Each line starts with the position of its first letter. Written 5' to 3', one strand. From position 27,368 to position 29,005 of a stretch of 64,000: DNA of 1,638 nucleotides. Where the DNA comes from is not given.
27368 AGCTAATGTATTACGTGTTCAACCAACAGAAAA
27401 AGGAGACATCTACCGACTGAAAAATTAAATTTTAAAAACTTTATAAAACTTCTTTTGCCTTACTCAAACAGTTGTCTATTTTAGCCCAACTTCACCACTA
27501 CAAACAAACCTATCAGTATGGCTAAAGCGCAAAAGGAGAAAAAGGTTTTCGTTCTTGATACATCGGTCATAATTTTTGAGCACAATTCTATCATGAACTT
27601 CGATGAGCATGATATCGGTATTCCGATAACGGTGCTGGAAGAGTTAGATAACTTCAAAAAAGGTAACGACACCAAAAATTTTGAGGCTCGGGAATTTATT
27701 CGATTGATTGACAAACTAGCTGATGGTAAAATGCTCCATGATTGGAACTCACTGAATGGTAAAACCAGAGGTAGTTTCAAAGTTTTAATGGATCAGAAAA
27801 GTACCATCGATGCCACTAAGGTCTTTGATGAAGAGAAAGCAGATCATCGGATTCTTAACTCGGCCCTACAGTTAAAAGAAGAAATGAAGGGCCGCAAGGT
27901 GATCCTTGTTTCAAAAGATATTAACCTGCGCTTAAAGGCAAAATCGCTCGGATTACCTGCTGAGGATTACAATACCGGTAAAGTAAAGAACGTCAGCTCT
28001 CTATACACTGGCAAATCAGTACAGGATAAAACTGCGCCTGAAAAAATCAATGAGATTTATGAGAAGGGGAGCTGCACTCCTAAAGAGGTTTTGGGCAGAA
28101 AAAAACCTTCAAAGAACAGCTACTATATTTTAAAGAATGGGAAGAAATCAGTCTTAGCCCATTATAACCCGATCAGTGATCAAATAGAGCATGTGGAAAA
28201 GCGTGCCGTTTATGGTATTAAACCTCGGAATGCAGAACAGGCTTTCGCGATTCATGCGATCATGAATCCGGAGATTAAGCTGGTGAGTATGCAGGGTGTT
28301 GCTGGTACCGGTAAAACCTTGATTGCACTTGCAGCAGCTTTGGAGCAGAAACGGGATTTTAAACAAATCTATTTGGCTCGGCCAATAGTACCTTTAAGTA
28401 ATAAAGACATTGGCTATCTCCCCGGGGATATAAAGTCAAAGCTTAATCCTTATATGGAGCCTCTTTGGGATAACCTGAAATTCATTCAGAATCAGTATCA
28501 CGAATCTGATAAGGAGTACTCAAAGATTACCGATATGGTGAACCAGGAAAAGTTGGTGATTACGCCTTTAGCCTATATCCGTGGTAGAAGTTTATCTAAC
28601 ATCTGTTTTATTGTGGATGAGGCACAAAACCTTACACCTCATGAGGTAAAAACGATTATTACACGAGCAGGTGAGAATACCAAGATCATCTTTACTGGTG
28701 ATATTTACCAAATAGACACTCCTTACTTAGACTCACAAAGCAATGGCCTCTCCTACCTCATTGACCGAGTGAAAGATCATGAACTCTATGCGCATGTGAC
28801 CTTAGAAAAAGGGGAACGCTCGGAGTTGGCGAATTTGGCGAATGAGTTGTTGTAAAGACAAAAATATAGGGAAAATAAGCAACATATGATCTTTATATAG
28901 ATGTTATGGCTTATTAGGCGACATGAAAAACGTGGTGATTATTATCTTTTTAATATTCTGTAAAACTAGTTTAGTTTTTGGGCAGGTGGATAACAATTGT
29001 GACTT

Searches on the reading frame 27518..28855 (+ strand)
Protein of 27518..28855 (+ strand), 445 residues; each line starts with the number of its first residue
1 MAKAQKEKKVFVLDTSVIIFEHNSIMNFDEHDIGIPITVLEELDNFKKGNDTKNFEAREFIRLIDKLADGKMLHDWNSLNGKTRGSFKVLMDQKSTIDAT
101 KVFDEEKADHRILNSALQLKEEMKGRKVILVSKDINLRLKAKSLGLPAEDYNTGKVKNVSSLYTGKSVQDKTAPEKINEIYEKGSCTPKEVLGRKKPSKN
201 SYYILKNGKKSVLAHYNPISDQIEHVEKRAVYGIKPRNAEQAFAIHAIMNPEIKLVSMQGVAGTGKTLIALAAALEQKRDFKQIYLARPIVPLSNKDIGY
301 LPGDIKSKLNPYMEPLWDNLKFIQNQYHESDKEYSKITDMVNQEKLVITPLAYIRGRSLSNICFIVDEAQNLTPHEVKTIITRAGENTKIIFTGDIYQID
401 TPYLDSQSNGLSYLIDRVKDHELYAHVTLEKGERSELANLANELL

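Call 11: find_encoding_contigs(protein=window:27518-28855:+, flank=3000, max_places=6)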
Protein window:27518-28855:+ (445 aa): no gene with exactly this product is on record in the collection.

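Call 55: list_cluster_members(proteins=[P0001, window:27518-28852:+, window:26757-27425:+])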
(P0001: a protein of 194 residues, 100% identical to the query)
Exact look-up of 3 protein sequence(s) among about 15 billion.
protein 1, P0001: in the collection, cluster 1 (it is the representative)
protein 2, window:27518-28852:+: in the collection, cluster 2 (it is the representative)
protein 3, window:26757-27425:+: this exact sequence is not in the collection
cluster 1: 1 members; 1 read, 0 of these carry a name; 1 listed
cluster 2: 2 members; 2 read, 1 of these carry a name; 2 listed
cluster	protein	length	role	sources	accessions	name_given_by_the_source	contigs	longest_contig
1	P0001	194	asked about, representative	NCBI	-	-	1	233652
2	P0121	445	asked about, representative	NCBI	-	-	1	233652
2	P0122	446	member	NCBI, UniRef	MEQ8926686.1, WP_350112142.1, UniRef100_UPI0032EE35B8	MAG: PhoH family protein [Fulvivirga sp.] | PhoH family protein n=1 Tax=Fulvivirga sp. TaxID=1931237 RepID=UPI0032EE35B8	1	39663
